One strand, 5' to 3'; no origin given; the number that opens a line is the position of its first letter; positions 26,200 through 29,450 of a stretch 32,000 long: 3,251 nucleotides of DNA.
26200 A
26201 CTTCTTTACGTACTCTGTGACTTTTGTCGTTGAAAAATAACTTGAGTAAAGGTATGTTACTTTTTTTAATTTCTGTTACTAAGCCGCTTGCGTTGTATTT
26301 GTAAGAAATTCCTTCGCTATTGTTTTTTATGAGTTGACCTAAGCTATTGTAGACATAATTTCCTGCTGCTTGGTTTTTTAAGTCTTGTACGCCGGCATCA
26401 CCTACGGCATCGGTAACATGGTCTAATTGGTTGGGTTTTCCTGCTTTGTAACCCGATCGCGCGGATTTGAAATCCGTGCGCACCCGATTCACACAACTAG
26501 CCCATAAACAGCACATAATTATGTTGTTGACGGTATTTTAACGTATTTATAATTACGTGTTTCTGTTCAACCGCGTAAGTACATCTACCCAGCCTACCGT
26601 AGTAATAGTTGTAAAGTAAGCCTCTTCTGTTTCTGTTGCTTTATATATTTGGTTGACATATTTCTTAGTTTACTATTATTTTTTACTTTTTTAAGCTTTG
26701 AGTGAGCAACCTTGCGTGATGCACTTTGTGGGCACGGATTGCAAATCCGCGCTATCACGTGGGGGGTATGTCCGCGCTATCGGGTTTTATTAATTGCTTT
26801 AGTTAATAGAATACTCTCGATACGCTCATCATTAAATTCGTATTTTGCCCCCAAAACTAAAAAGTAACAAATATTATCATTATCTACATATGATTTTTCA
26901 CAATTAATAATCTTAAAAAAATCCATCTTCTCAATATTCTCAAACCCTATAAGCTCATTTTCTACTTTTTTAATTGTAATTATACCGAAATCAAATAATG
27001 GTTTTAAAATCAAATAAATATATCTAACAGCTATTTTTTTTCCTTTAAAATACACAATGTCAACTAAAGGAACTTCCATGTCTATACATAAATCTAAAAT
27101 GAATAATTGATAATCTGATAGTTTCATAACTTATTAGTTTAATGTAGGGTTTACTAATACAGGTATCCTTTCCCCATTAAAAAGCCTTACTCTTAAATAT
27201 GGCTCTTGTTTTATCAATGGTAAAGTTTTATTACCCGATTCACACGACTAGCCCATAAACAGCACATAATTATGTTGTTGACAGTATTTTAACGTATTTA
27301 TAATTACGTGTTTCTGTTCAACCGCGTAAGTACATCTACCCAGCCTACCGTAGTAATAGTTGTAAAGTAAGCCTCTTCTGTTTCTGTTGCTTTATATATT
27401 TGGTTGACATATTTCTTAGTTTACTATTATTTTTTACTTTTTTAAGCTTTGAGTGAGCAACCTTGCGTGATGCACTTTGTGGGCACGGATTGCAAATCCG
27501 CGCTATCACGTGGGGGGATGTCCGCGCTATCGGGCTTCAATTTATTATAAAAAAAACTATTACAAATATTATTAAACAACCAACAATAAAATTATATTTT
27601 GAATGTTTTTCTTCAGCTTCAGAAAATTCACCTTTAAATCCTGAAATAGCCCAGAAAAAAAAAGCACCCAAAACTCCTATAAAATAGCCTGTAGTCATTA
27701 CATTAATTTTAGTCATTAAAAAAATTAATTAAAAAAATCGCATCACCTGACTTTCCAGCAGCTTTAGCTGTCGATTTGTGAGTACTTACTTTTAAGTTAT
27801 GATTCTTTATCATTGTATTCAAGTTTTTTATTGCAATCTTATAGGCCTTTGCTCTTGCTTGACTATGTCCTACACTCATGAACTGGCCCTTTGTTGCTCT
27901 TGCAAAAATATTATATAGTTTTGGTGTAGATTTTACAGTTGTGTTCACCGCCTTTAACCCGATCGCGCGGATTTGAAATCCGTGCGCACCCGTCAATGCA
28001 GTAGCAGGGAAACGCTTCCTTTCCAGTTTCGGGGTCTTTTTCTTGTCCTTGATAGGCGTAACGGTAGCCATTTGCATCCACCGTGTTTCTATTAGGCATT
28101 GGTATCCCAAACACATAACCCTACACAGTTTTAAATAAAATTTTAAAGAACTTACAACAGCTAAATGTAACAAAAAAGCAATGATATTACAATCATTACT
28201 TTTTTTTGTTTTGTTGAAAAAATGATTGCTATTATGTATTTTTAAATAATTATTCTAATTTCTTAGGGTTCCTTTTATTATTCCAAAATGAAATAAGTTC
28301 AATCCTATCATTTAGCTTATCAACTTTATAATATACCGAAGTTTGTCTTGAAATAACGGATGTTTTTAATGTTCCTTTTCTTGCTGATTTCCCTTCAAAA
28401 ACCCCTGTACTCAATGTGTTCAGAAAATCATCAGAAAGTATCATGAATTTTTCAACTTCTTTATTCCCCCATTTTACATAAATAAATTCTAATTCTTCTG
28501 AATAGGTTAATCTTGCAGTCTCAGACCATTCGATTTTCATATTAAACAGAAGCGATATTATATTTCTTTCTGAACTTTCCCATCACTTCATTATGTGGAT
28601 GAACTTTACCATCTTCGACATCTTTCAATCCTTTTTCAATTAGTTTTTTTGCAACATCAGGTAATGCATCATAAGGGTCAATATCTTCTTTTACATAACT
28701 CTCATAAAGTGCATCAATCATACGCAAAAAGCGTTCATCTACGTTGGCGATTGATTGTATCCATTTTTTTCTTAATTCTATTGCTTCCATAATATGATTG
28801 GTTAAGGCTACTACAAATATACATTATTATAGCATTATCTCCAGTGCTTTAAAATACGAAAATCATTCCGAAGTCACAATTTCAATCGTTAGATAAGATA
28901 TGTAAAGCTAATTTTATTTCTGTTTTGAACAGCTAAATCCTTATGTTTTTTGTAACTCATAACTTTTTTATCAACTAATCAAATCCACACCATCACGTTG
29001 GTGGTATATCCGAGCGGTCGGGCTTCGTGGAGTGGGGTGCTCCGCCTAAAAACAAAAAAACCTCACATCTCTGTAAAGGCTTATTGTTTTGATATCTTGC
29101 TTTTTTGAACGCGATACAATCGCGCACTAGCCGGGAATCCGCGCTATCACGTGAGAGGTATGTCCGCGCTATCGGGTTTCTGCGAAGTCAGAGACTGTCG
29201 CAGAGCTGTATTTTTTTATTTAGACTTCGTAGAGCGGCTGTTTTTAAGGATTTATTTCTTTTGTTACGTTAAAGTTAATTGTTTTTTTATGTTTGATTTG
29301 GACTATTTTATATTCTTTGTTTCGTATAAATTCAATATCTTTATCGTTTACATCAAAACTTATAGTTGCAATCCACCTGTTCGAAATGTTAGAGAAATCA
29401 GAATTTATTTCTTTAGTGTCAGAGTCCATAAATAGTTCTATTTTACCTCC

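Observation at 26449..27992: Repeat family B and a 38-nt hairpin module mark cassette junctions in both orientations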

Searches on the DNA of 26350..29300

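Call 66: search_rna_families(source=window, start=26350, end=29300, threshold=evalue, max_evalue=5)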
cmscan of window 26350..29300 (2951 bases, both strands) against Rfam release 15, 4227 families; matches with E-value up to 5: 2.
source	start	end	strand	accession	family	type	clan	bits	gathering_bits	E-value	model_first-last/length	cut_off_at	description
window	27690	27776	+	RF01197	snR39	Gene; snRNA; snoRNA; CD-box;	CL00054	20.5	40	2.5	1-95/95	no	Small nucleolar RNA snR39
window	27065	27147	-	RF00007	U12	Gene; snRNA; splicing;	CL00006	17.2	53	2.4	1-151/151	no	U12 minor spliceosomal RNA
